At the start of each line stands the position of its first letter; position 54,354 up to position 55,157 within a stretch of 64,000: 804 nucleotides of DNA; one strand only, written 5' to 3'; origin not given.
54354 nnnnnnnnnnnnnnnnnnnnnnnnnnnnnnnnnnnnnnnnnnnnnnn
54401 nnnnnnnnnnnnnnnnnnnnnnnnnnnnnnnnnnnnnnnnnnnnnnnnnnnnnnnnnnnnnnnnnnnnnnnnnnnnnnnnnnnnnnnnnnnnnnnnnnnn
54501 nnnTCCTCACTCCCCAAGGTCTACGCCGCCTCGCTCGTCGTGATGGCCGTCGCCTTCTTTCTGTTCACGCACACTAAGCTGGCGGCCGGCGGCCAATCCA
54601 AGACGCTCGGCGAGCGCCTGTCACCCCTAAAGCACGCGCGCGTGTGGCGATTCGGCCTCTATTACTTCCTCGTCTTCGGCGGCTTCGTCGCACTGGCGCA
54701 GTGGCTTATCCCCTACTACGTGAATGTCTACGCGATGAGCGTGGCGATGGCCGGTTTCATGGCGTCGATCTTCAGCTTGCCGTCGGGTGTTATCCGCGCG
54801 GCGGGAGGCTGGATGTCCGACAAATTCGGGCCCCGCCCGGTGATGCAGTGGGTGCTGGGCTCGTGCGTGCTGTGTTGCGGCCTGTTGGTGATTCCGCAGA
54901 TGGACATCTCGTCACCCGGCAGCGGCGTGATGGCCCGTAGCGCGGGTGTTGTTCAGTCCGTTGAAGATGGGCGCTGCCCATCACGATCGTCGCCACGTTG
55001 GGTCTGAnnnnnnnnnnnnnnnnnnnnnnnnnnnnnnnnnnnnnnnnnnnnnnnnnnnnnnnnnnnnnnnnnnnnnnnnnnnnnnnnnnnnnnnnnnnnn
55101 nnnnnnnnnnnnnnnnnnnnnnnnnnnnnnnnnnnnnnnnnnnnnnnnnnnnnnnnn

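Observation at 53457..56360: REP-bracketed 2.9-kb segment holding a head-to-tail mosaic of unrelated gene fragments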

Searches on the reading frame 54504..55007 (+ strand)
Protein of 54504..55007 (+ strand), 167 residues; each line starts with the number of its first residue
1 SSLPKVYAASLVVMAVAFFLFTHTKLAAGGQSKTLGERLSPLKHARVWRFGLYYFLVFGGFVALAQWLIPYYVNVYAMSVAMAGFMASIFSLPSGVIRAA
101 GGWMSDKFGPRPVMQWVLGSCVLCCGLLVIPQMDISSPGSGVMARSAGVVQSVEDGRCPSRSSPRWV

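Call 3: search_protein_families(library=pfam, proteins=[window:54504-55007:+], max_evalue=0.1)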
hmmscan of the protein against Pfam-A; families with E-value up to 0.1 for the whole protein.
window:54504-55007:+ (167 aa): 2 families
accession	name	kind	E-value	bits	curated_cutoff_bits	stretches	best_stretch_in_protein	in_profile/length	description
PF07690.21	MFS_1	-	1.7e-12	47.3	33.4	1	9-142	159-299/347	Major Facilitator Superfamily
PF01306.25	LacY_symp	-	0.0037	16.6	24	1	41-123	3-85/413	LacY proton/sugar symporter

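Call 4: search_protein_families(library=ncbifam, proteins=[window:54504-55007:+], max_evalue=0.1)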
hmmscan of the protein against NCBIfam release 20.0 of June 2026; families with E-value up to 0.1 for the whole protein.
window:54504-55007:+ (167 aa): 12 families
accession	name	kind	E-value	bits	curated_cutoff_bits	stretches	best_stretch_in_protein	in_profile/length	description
TIGR00886.1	2A0108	subfamily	1.6e-14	53.8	311.7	1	31-132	211-312/368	NarK family nitrate/nitrite MFS transporter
NF007256.0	PRK09705.1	subfamily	1e-06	28.1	312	1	8-92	170-251/393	cyanate transporter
TIGR00890.1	2A0111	subfamily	0.00031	19.8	374.85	1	11-132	168-292/377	oxalate/formate antiport family MFS transporter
TIGR00881.1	2A0104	subfamily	0.00082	18.5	407.75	1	42-135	213-307/379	phosphoglycerate transporter protein PgtP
NF049980.1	SfMCT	equivalog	0.001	17.8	320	1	46-123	214-291/378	L-lactate MFS transporter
NF038246.1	bile_salt_MFS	equivalog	0.0011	17.9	400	1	43-131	225-313/408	conjugated bile salt MFS transporter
NF009048.0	PRK12382.1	subfamily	0.0013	17.7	364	1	36-130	206-296/392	arabinose transporter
TIGR04259.1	oxa_formateAnti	equivalog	0.0017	17.3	335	1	53-126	216-297/405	oxalate/formate MFS antiporter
TIGR00883.1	2A0106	subfamily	0.0024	17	443.45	1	57-134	235-313/400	metabolite/H+ symporter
NF007077.0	PRK09528.1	subfamily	0.0027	16.3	429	1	41-126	7-92/421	galactoside permease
NF002962.0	PRK03633.1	equivalog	0.0033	16.6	361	1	8-132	164-285/382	MFS transporter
TIGR00893.1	2A0114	subfamily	0.0057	15.6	395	1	41-112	211-282/399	D-galactonate transporter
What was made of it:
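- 54510..54970 (+): narK1 fragment, corresponding to codons 173 to about 325 of the 509-codon gene. NarK family TIGR00886 (call 4).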

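Call 76: list_cluster_members(proteins=[window:54543-55004:+, window:55007-55651:+, window:55863-56102:+, window:54305-54574:+, window:53773-54090:+])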
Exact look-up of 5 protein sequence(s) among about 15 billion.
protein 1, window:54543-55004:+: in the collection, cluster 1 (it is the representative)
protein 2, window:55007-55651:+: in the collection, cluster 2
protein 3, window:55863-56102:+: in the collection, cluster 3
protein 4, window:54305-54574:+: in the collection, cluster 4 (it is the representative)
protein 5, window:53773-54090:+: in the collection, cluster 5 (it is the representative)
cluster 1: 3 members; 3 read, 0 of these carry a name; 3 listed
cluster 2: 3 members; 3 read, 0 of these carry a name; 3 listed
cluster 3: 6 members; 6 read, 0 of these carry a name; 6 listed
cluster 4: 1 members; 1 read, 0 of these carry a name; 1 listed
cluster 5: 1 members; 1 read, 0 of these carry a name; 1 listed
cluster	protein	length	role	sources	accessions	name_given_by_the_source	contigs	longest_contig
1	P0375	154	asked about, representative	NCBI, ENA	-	-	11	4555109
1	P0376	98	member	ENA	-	-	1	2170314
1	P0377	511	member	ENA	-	-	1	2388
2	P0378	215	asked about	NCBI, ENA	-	-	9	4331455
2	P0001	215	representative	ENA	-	-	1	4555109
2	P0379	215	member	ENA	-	-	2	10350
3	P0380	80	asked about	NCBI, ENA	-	-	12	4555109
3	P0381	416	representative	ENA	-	-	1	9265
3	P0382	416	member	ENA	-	-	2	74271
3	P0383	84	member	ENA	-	-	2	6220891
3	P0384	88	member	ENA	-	-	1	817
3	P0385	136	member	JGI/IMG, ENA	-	-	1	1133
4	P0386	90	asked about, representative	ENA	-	-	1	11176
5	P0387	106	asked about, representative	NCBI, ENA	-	-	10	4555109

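Call 77: find_encoding_contigs(protein=P0382, flank=10000, max_places=2)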
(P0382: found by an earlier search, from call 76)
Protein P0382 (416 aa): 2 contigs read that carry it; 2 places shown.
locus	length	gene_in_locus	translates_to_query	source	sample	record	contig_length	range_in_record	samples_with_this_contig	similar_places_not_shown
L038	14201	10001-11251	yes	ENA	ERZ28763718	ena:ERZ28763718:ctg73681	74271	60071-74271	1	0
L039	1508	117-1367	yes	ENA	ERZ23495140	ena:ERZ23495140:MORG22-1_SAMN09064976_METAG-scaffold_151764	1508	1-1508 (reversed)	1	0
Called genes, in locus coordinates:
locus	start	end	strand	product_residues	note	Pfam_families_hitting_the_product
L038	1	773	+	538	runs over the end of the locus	PF00753:Lactamase_B, PF12706:Lactamase_B_2, PF22505:RNase_J_b_CASP, PF07521:RMMBL, PF17770:RNase_J_C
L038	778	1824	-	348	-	PF00092:VWA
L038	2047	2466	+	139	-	PF01402:RHH_1, PF08753:NikR_C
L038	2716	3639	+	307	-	PF00005:ABC_tran, PF13304:AAA_21 (weak)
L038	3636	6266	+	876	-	PF12679:ABC2_membrane_2, PF12730:ABC2_membrane_4 (weak), PF13346:ABC2_membrane_5, PF12698:ABC2_membrane_3 (weak), PF23357:DUF7088, PF09822:ABC_transp_aux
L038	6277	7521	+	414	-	PF14238:DUF4340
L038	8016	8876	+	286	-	PF00034:Cytochrom_C (weak)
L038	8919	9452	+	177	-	-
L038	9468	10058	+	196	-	PF13442:Cytochrome_CBB3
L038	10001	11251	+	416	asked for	-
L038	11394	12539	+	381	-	PF01321:Creatinase_N, PF00557:Peptidase_M24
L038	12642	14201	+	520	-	?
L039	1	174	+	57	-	?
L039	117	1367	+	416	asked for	-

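Call 79: search_protein_families(library=pfam, proteins=[L038:8016-8876:+, L038:8919-9452:+, L038:9468-10058:+, L038:10001-11251:+, L038:6277-7521:+], max_evalue=0.01)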
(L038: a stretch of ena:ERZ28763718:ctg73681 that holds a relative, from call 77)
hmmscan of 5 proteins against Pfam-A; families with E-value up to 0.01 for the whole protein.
L038:8016-8876:+ (286 aa): 3 families
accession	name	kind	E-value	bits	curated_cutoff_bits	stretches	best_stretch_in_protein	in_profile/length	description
PF00034.26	Cytochrom_C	-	2.5e-10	42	21.3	1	45-97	8-62/90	Cytochrome c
PF13442.11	Cytochrome_CBB3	-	2.4e-05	25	27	0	44-79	9-39/68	Cytochrome C oxidase, cbb3-type, subunit III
PF02433.20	FixO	-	0.0022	18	29.6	1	57-89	98-130/219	Cytochrome C oxidase, mono-heme subunit/FixO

L038:8919-9452:+ (177 aa): 4 families
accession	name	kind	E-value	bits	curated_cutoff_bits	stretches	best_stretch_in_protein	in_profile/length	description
PF12797.12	Fer4_2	-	8.7e-05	22.7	24.5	1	9-27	3-21/22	4Fe-4S binding domain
PF00037.32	Fer4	-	0.001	19.2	21.1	1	11-26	3-18/24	4Fe-4S binding domain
PF13237.11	Fer4_10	-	0.0078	16.6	25.5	0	10-27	3-21/53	4Fe-4S dicluster domain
PF12838.12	Fer4_7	-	0.0084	17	27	0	15-33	1-19/52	4Fe-4S dicluster domain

L038:9468-10058:+ (196 aa): 2 families
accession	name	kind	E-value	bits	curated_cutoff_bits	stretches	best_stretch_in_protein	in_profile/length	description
PF13442.11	Cytochrome_CBB3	-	6.9e-12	46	27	1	105-183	2-66/68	Cytochrome C oxidase, cbb3-type, subunit III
PF00034.26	Cytochrom_C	-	0.0005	21.8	21.3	1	106-188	1-89/90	Cytochrome c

L038:10001-11251:+ (416 aa): 0 families

L038:6277-7521:+ (414 aa): 1 family
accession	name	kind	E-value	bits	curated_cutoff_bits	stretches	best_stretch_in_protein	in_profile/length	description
PF14238.11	DUF4340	-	8.2e-24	85.3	25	1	78-266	1-168/183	Domain of unknown function (DUF4340)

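Call 82: find_encoding_contigs(protein=P0383, flank=10000, max_places=4)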
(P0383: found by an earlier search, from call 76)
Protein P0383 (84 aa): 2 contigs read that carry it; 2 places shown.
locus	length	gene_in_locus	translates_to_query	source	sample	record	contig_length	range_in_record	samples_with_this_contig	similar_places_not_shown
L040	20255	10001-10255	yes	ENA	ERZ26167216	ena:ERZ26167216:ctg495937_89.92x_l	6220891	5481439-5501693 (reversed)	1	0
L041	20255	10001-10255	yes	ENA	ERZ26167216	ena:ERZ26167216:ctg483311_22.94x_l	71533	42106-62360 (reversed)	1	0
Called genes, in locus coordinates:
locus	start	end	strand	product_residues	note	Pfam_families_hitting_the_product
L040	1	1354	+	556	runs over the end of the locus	PF06418:CTP_synth_N, PF00117:GATase, PF07722:Peptidase_C26 (faint)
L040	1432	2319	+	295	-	PF00793:DAHP_synth_1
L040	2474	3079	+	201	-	PF03358:FMN_red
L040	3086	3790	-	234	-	PF00005:ABC_tran, PF02463:SMC_N (faint)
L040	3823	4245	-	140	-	PF01850:PIN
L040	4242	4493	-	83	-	-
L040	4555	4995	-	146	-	PF13279:4HBT_2, PF03061:4HBT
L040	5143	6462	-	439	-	PF13579:Glyco_trans_4_4, PF13439:Glyco_transf_4, PF00534:Glycos_transf_1, PF13692:Glyco_trans_1_4, PF13524:Glyco_trans_1_2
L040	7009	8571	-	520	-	PF00474:SSF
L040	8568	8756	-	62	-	-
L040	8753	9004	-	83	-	PF11755:DUF3311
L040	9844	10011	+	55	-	-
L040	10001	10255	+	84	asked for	-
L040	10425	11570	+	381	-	PF01321:Creatinase_N, PF00557:Peptidase_M24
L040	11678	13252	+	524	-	PF00070:Pyr_redox (faint), PF00890:FAD_binding_2, PF01266:DAO, PF01946:Thi4 (faint), PF03486:HI0933_like, PF12831:FAD_oxidored, PF13450:NAD_binding_8 (weak), PF00890:FAD_binding_2, +1 more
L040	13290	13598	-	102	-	PF05154:TM2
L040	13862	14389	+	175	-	-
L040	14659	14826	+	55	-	-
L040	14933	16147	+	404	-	PF00089:Trypsin, PF13365:Trypsin_2, PF00595:PDZ, PF13180:PDZ_2, PF17820:PDZ_6, PF00595:PDZ (weak), PF13180:PDZ_2 (weak), PF17820:PDZ_6, +1 more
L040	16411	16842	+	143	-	PF18936:DUF5684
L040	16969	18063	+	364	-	PF01168:Ala_racemase_N, PF14031:D-ser_dehydrat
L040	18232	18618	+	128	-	PF01042:Ribonuc_L-PSP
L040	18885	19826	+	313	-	PF13472:Lipase_GDSL_2 (weak), PF16822:ALGX (faint)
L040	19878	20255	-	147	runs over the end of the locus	PF01797:Y1_Tnp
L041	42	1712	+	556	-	PF06418:CTP_synth_N, PF00117:GATase, PF07722:Peptidase_C26 (faint)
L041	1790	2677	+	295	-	PF00793:DAHP_synth_1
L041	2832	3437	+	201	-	PF03358:FMN_red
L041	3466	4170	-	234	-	PF00005:ABC_tran, PF02463:SMC_N (faint)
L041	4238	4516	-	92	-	PF07878:RHH_5 (weak), PF01402:RHH_1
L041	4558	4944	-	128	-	PF03061:4HBT, PF13279:4HBT_2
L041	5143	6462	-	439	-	PF13579:Glyco_trans_4_4, PF13439:Glyco_transf_4, PF00534:Glycos_transf_1, PF13692:Glyco_trans_1_4, PF13524:Glyco_trans_1_2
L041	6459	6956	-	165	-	-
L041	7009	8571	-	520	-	PF00474:SSF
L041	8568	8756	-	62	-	-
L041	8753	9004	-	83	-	PF11755:DUF3311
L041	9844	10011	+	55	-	-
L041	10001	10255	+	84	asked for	-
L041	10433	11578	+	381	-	PF01321:Creatinase_N, PF00557:Peptidase_M24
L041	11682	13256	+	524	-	PF00070:Pyr_redox (faint), PF00890:FAD_binding_2, PF01266:DAO, PF01946:Thi4 (weak), PF03486:HI0933_like, PF12831:FAD_oxidored, PF13450:NAD_binding_8 (weak), PF00890:FAD_binding_2, +1 more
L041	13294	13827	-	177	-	PF05154:TM2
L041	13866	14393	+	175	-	-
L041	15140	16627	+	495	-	PF00089:Trypsin, PF13365:Trypsin_2, PF00595:PDZ, PF13180:PDZ_2, PF17820:PDZ_6, PF00595:PDZ (weak), PF13180:PDZ_2 (weak), PF17820:PDZ_6, +1 more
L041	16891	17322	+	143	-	PF18936:DUF5684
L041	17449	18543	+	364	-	PF01168:Ala_racemase_N, PF14031:D-ser_dehydrat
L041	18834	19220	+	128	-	PF01042:Ribonuc_L-PSP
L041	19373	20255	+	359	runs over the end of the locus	PF13472:Lipase_GDSL_2, PF16822:ALGX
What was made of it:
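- On REP-like dispersed extragenic hairpin repeat: A Y1_Tnp gene was seen at the end of L040 (call 82) but was not examined.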
